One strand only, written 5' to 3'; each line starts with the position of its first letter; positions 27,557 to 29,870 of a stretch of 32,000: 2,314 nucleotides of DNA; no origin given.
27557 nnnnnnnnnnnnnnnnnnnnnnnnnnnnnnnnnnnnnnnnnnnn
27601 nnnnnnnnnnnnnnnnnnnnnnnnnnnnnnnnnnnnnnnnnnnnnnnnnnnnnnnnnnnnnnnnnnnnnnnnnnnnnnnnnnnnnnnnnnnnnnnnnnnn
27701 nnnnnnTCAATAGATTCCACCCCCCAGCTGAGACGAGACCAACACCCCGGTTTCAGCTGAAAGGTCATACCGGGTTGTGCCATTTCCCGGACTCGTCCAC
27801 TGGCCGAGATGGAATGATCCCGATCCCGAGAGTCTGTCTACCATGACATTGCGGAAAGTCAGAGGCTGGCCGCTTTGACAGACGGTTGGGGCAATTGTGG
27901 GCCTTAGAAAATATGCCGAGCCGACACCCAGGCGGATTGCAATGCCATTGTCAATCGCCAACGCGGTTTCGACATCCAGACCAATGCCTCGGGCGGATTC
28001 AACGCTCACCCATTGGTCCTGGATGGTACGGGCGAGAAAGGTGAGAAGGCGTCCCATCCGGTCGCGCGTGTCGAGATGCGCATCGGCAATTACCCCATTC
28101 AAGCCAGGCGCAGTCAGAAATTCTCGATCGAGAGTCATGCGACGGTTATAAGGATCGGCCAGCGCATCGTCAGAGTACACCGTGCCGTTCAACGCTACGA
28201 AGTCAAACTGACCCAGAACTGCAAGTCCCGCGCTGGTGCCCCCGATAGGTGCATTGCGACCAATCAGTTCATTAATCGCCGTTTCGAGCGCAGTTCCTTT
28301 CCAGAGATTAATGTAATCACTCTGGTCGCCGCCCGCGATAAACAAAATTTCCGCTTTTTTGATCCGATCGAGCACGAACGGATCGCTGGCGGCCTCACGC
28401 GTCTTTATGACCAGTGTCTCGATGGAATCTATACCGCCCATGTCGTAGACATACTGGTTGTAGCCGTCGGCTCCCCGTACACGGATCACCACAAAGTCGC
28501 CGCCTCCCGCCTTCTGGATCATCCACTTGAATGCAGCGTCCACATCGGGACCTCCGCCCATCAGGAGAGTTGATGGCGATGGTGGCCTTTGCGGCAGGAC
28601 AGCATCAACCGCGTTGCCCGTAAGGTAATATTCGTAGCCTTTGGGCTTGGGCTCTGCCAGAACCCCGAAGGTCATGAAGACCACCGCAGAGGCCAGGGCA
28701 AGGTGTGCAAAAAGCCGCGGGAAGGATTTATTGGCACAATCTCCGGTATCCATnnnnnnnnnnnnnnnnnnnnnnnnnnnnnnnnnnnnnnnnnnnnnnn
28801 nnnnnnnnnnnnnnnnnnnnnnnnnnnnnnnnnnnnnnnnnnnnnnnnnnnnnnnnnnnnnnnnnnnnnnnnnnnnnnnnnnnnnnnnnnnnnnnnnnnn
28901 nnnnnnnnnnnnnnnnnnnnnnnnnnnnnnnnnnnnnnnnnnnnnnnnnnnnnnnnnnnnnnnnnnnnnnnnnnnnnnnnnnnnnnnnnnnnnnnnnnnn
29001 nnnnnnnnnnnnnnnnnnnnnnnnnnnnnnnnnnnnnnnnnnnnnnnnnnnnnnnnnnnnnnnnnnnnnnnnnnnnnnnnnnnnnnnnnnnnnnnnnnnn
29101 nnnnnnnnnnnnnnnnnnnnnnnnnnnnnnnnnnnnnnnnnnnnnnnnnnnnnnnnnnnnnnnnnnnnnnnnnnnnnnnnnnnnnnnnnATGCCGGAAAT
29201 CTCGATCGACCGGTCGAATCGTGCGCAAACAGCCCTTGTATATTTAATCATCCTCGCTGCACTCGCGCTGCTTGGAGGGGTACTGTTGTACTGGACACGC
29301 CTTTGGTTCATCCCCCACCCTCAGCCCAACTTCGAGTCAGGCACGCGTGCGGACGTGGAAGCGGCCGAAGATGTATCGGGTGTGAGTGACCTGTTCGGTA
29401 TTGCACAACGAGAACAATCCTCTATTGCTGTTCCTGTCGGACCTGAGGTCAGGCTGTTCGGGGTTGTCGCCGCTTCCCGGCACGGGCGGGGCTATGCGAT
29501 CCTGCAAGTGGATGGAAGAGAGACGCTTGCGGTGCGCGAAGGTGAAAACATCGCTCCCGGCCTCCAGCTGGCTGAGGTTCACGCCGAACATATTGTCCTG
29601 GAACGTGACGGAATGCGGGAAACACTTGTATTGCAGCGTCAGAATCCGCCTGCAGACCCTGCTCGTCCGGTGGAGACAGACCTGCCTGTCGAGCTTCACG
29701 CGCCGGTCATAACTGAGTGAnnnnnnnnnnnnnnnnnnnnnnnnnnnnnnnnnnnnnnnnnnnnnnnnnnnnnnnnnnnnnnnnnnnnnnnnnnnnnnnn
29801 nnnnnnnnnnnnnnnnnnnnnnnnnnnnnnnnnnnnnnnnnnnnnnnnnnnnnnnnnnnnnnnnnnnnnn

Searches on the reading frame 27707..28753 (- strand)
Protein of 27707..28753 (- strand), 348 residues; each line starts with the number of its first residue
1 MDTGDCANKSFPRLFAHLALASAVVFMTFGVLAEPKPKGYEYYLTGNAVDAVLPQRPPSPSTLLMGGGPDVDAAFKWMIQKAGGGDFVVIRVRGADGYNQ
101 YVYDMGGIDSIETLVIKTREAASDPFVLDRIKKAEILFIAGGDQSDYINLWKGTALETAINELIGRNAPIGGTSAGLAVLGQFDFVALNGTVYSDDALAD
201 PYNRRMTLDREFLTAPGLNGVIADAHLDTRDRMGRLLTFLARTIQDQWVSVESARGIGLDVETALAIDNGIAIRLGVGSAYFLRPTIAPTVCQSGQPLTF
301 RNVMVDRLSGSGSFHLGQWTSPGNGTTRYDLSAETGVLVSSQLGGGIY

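Call 5: search_protein_families(library=ncbifam, proteins=[window:27707-28753:-], max_evalue=0.01)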
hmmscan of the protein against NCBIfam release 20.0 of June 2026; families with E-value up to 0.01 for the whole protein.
window:27707-28753:- (348 aa): 1 family
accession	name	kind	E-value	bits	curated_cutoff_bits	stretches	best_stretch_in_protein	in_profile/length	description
TIGR02069.1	cyanophycinase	equivalog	1.3e-19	70.6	126.6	1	98-283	48-215/250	cyanophycinase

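Call 6: search_protein_families(library=pfam, proteins=[window:27707-28753:-], max_evalue=0.01)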
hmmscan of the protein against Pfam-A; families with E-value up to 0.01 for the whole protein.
window:27707-28753:- (348 aa): 1 family
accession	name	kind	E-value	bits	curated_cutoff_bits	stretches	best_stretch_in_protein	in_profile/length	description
PF03575.23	Peptidase_S51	-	7.1e-08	32.8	23.9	1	111-181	63-130/206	Peptidase family S51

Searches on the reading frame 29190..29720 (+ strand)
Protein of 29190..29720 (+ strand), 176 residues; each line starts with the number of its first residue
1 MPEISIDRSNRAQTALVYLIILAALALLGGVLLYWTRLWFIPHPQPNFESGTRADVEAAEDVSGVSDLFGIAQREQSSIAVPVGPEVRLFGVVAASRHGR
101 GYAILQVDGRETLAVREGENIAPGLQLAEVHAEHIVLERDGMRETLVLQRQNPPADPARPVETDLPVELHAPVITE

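Call 97: search_protein_families(library=ncbifam, proteins=[window:29190-29720:+], max_evalue=0.00001)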
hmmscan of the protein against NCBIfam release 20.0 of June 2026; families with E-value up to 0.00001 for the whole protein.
window:29190-29720:+ (176 aa): 1 family
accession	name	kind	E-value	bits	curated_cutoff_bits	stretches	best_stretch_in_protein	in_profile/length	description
NF041515.1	GspC_delta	equivalog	1.5e-06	28.2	150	1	80-162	96-177/311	type II secretion system protein GspC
